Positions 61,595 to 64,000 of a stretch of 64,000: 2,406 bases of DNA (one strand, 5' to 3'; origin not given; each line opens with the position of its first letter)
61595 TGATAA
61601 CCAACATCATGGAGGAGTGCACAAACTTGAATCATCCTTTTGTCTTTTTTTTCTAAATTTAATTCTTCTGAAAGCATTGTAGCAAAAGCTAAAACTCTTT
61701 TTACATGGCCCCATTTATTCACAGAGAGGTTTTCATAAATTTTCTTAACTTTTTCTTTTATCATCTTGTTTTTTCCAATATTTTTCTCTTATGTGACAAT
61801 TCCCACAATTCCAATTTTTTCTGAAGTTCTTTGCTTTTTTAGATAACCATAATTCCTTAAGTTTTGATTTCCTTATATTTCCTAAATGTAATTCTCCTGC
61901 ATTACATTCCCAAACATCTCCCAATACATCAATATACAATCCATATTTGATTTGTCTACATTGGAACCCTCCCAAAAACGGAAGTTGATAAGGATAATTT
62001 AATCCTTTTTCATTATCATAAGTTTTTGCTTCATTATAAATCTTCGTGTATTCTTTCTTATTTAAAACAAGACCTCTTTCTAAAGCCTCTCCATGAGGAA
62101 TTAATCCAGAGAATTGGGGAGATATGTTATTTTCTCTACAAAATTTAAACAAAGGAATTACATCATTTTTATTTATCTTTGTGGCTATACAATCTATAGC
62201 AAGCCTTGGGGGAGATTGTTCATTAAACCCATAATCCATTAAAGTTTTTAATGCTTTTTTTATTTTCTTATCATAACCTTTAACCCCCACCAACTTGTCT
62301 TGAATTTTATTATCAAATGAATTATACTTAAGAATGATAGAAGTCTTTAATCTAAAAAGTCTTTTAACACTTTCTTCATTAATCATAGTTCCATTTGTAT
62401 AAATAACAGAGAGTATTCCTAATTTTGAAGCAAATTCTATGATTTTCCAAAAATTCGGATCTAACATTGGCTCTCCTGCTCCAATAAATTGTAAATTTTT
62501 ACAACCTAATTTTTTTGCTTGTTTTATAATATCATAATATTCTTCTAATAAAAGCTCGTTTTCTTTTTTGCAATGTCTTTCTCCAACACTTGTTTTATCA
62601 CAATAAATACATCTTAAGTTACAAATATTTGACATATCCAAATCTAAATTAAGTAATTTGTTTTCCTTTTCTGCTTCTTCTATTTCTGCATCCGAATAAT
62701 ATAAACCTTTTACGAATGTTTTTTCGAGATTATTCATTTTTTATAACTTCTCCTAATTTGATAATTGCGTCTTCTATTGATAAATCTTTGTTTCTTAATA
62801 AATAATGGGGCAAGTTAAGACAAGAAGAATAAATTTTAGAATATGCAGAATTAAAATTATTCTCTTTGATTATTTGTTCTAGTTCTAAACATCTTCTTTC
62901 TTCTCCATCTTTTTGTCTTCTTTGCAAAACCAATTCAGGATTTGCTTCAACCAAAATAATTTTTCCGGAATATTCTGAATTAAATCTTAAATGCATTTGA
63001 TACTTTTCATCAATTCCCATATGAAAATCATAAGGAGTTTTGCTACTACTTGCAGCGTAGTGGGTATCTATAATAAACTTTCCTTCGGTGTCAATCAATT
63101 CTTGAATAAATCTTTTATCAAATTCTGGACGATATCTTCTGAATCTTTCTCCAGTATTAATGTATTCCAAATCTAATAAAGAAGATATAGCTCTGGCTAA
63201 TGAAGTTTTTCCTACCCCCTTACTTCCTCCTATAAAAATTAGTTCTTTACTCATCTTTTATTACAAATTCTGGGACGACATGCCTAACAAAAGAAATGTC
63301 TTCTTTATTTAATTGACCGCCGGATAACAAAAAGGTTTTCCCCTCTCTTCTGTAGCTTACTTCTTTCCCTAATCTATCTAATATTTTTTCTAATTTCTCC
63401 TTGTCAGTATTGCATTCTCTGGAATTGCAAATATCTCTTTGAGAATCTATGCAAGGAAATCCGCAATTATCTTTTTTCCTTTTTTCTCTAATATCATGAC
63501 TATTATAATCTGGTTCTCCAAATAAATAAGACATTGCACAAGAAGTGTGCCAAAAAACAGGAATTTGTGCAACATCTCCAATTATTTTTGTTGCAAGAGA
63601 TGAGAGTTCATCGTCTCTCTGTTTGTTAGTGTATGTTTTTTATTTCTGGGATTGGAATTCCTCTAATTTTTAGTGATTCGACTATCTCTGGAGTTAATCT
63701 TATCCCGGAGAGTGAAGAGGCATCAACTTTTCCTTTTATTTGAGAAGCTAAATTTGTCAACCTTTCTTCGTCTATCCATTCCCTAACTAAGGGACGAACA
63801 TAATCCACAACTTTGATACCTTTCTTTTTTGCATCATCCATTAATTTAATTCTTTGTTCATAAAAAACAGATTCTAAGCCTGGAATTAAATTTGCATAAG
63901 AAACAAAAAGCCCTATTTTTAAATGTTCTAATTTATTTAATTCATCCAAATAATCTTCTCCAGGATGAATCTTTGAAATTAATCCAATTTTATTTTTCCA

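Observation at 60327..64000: Translationally coupled operon (kinase, radical SAM/SPASM-like, HD hydrolase, PAPS-reductase-family PP-loop enzyme) with no assignable pathway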

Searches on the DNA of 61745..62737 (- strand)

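Call 71: search_rna_families(sources=[L001], threshold=evalue, max_evalue=0.1)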
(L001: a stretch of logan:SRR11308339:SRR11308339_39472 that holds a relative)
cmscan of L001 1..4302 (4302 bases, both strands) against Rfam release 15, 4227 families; matches with E-value up to 0.1: 0.
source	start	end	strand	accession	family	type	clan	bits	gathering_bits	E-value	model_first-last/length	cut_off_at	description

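Call 114: search_rna_families(sources=[L024, L025, L012, L022], threshold=evalue, max_evalue=0.01)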
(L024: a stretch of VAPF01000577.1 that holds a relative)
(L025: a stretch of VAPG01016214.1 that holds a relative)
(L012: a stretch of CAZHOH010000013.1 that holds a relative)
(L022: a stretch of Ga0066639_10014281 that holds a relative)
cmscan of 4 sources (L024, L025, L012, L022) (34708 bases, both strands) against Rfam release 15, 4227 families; matches with E-value up to 0.01: 2.
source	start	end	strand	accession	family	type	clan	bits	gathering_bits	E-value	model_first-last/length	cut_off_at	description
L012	13076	13147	+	RF00005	tRNA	Gene; tRNA;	CL00001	64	29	7.7e-12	1-71/71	no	tRNA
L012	12385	12457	-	RF00005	tRNA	Gene; tRNA;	CL00001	62.5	29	1.9e-11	1-71/71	no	tRNA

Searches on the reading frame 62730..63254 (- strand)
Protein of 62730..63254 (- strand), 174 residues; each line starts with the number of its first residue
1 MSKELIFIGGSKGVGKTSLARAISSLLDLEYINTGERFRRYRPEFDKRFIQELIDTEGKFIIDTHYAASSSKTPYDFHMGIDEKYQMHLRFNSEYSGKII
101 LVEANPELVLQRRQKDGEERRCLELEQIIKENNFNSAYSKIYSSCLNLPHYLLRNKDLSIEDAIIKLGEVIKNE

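Call 3: search_protein_families(library=pfam, proteins=[window:62730-63254:-], max_evalue=0.1)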
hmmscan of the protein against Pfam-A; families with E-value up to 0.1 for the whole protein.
window:62730-63254:- (174 aa): 19 families
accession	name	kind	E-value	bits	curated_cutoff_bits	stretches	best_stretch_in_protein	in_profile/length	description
PF13207.12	AAA_17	-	7.5e-09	36.4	27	2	44-121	56-127/136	AAA domain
PF13238.12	AAA_18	-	5.4e-05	24.1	29.4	1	6-119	1-114/128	AAA domain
PF02224.24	Cytidylate_kin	-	0.00083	19.6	26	1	7-40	2-35/211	Cytidylate kinase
PF10662.15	PduV-EutP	-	0.0025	18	21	1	3-69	2-56/143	Ethanolamine utilisation - propanediol utilisation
PF13191.12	AAA_16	-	0.003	18.5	32.6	1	4-41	25-63/167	AAA ATPase domain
PF06414.18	Zeta_toxin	-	0.003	17.5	22.3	1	3-46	16-62/199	Zeta toxin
PF01202.28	SKI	-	0.0044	17.6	22.1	0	13-36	2-25/159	Shikimate kinase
PF00004.35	AAA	-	0.0057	17.5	21.2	1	8-34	3-29/131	ATPase family associated with various cellular activities (AAA)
PF13175.12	AAA_15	-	0.0064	16.6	32.1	1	2-134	22-131/374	AAA ATPase domain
PF13173.12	AAA_14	-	0.0095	16.4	27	1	3-63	2-69/129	AAA domain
PF13401.12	AAA_22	-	0.013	16.2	27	1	3-91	5-64/130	AAA domain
PF13476.12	AAA_23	-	0.021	15.9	27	1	2-103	18-87/201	AAA domain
PF05729.18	NACHT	-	0.022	15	26.7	1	5-35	2-32/167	NACHT domain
PF13889.11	Chromosome_seg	-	0.028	15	22.9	1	84-125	3-40/55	Chromosome segregation during meiosis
PF15307.11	SPACA7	-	0.036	14.8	27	1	45-88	32-73/107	Sperm acrosome-associated protein 7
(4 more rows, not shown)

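Call 4: search_protein_families(library=ncbifam, proteins=[window:62730-63254:-], max_evalue=0.1)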
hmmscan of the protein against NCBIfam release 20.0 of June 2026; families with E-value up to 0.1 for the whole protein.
window:62730-63254:- (174 aa): 25 families
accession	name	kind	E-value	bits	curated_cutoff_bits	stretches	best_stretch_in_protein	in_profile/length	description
NF003122.0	PRK04040.1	equivalog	7.2e-12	45.2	155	1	52-172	76-188/189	adenylate kinase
TIGR00041.1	DTMP_kinase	equivalog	0.00047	19.9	83.25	1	56-142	88-174/196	dTMP kinase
TIGR00017.1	cmk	equivalog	0.0013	18.4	135.55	1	5-39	4-38/217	(d)CMP kinase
TIGR02173.1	cyt_kin_arch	equivalog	0.0017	18.4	102.1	1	5-36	2-33/169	(d)CMP kinase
NF003012.0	PRK03839.1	equivalog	0.0034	17.4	152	1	6-42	3-39/180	putative kinase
NF010004.0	PRK13477.1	equivalog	0.0052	15.2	524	1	4-39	286-321/514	bifunctional pantoate--beta-alanine ligase/(d)CMP kinase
NF010556.0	PRK13951.1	equivalog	0.0059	15.5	560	1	6-41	3-38/492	bifunctional shikimate kinase AroK/3-dehydroquinate synthase AroB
NF008996.1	PRK12339.1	equivalog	0.0072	16.1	250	1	5-42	2-40/193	mevalonate-3-phosphate 5-kinase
NF007071.0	PRK09518.1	equivalog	0.0085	14.6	953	1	6-40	7-41/706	bifunctional cytidylate kinase/GTPase Der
NF004861.0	PRK06217.1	equivalog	0.014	14.8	203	1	6-39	4-37/183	hypothetical protein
TIGR02397.1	dnaX_nterm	equivalog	0.022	14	250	1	9-31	42-64/355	DNA polymerase III subunit gamma/tau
NF010553.0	PRK13947.1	equivalog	0.023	14.9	204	0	6-40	5-38/173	shikimate kinase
NF005994.0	PRK08118.1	equivalog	0.023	14.7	215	1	6-68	4-70/172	DNA topology modulation protein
TIGR01351.1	adk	subfamily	0.025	14.2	168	1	6-41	3-37/212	adenylate kinase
NF010061.0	PRK13538.1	equivalog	0.035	13.6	195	1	4-30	32-58/211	cytochrome c biogenesis heme-transporting ATPase CcmA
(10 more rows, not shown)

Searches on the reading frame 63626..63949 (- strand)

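Call 3: search_protein_families(library=pfam, proteins=[window:63626-63949:-], max_evalue=0.1)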
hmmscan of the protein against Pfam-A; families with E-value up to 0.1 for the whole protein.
window:63626-63949:- (107 aa): 0 families

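Call 4: search_protein_families(library=ncbifam, proteins=[window:63626-63949:-], max_evalue=0.1)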
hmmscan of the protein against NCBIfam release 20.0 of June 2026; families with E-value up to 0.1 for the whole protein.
window:63626-63949:- (107 aa): 1 family
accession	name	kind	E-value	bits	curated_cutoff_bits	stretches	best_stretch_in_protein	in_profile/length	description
NF002398.0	PRK01424.1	equivalog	0.0026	17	588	1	44-99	167-221/366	tRNA preQ1(34) S-adenosylmethionine ribosyltransferase-isomerase QueA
